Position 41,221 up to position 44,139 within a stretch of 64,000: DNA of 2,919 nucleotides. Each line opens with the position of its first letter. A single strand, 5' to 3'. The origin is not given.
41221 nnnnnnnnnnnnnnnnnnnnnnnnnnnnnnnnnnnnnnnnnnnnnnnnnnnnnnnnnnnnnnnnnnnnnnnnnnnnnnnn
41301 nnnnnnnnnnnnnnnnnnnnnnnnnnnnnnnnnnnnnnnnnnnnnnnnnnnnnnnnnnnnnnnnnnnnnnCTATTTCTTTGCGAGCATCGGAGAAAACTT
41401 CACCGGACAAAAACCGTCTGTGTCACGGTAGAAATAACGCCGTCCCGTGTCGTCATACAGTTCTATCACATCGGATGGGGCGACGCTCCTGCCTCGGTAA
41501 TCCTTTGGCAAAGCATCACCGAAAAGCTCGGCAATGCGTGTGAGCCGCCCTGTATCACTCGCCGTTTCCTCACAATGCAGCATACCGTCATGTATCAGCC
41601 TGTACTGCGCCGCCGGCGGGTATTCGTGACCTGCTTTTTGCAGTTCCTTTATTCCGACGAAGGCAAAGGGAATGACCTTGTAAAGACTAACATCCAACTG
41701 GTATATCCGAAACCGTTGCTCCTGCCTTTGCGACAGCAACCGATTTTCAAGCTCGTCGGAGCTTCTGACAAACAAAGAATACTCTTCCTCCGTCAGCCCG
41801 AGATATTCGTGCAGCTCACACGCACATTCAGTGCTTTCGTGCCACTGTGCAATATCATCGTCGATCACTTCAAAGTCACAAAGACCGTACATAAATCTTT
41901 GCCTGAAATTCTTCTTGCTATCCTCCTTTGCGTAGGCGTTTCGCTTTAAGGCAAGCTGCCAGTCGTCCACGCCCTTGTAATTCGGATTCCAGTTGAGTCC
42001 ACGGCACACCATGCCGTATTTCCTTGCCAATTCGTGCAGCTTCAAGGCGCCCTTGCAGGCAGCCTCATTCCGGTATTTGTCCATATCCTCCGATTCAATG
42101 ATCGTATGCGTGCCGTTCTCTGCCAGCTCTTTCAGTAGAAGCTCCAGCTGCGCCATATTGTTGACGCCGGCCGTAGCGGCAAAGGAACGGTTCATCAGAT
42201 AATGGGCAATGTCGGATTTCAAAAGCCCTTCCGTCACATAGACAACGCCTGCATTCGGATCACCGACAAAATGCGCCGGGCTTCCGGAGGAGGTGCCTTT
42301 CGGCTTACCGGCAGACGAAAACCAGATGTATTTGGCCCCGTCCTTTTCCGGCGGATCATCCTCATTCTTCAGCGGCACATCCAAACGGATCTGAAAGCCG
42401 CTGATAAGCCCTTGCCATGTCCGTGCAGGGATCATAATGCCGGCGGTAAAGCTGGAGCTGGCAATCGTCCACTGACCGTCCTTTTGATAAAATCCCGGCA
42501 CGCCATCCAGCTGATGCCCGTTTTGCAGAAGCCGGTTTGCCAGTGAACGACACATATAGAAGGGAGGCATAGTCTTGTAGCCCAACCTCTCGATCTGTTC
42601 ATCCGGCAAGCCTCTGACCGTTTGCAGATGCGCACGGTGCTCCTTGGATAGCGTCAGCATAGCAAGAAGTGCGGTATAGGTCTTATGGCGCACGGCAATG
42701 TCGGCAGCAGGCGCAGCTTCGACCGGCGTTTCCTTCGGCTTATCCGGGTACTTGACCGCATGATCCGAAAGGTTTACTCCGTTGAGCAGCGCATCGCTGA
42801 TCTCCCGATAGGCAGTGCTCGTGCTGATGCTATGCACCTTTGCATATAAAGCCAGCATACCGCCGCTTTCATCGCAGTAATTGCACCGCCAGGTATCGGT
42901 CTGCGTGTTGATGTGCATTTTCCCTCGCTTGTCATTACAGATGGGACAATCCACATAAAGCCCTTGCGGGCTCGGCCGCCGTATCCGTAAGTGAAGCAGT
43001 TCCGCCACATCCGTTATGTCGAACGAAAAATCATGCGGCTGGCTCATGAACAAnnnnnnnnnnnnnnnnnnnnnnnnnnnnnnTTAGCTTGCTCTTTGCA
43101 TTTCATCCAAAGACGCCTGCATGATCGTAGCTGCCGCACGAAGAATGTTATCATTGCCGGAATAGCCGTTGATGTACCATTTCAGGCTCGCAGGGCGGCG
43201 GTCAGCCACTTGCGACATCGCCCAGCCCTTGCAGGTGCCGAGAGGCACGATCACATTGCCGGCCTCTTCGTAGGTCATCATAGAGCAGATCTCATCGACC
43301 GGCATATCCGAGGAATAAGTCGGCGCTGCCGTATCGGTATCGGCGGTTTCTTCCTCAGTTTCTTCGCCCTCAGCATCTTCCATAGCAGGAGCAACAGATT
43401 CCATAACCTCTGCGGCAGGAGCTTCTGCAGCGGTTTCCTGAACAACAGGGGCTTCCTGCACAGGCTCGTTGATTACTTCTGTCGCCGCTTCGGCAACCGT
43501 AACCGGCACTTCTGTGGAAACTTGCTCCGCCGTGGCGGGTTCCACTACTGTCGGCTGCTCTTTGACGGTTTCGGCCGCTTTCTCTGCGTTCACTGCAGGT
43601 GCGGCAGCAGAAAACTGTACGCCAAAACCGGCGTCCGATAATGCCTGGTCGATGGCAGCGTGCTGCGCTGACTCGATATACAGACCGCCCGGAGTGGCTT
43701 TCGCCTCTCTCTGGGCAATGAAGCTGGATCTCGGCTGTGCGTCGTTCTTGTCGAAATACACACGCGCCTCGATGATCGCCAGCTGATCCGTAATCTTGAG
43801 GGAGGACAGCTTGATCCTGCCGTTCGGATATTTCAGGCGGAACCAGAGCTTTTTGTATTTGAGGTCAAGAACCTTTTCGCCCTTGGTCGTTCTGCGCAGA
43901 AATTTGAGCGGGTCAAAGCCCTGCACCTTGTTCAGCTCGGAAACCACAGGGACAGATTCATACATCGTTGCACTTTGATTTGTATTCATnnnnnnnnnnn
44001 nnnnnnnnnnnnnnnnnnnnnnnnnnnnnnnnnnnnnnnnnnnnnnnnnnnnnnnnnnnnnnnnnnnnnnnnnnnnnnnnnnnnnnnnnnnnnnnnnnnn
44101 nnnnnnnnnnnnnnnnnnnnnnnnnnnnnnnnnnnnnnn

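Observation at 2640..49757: About 47-kb lower-GC block between tRNA-Leu(CAA) and guaA, compositionally distinct from flanks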

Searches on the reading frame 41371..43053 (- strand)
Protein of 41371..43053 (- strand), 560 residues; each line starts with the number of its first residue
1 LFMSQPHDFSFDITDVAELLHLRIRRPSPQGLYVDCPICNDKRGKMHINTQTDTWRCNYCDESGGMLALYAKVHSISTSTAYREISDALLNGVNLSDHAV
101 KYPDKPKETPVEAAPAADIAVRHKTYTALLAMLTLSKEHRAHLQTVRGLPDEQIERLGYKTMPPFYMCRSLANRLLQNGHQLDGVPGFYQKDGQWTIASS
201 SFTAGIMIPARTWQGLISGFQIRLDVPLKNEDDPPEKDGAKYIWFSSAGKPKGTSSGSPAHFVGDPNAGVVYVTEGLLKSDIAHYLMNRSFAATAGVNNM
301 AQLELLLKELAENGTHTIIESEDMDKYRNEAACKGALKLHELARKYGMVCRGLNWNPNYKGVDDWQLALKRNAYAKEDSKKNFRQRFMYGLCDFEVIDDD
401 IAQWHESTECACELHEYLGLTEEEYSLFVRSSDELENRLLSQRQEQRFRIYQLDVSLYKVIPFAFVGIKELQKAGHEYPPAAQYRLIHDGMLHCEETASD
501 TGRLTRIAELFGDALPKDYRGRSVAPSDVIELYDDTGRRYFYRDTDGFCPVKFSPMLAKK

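Call 8: search_protein_families(library=pfam, proteins=[window:41371-43053:-])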
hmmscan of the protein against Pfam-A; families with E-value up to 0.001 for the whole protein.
window:41371-43053:- (560 aa): 1 family
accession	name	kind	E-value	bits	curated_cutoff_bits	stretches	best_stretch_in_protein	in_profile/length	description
PF14191.11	YodL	-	1.9e-22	80.5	24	1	448-553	2-98/98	YodL-like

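Call 71: search_protein_families(library=phrogs, proteins=[window:41371-43047:-], max_evalue=0.001)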
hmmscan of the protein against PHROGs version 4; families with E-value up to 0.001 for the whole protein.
window:41371-43047:- (558 aa): 5 families
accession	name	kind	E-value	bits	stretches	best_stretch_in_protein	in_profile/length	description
phrog_510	-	DNA, RNA and nucleotide metabolism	1.7e-09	38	1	33-87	47-101/667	DNA primase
phrog_14299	-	unknown function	7.7e-06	26.8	1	394-429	31-66/110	-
phrog_12828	-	unknown function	6e-05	24.5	1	395-428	6-38/106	-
phrog_2304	-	DNA, RNA and nucleotide metabolism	0.0003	22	1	3-71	4-74/133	DNA primase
phrog_5311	-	DNA, RNA and nucleotide metabolism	0.00097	18.4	0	34-80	102-152/692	helicase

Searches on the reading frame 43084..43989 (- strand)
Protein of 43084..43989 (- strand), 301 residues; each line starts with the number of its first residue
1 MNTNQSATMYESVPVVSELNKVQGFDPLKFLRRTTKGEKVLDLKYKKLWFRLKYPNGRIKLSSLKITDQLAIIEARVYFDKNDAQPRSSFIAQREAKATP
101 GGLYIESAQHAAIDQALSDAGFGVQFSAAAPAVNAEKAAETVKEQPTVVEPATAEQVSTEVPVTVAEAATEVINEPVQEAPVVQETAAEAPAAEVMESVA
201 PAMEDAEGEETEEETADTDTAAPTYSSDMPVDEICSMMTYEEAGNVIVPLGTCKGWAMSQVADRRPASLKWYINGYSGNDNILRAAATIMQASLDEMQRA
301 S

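Call 8: search_protein_families(library=pfam, proteins=[window:43084-43989:-])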
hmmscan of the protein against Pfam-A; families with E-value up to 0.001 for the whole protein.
window:43084-43989:- (301 aa): 0 families

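Call 71: search_protein_families(library=phrogs, proteins=[window:43084-43989:-], max_evalue=0.001)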
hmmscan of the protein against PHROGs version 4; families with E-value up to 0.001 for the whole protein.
window:43084-43989:- (301 aa): 1 family
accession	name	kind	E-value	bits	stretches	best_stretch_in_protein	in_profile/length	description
phrog_11717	-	unknown function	4.8e-05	24.2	1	49-143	39-132/208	-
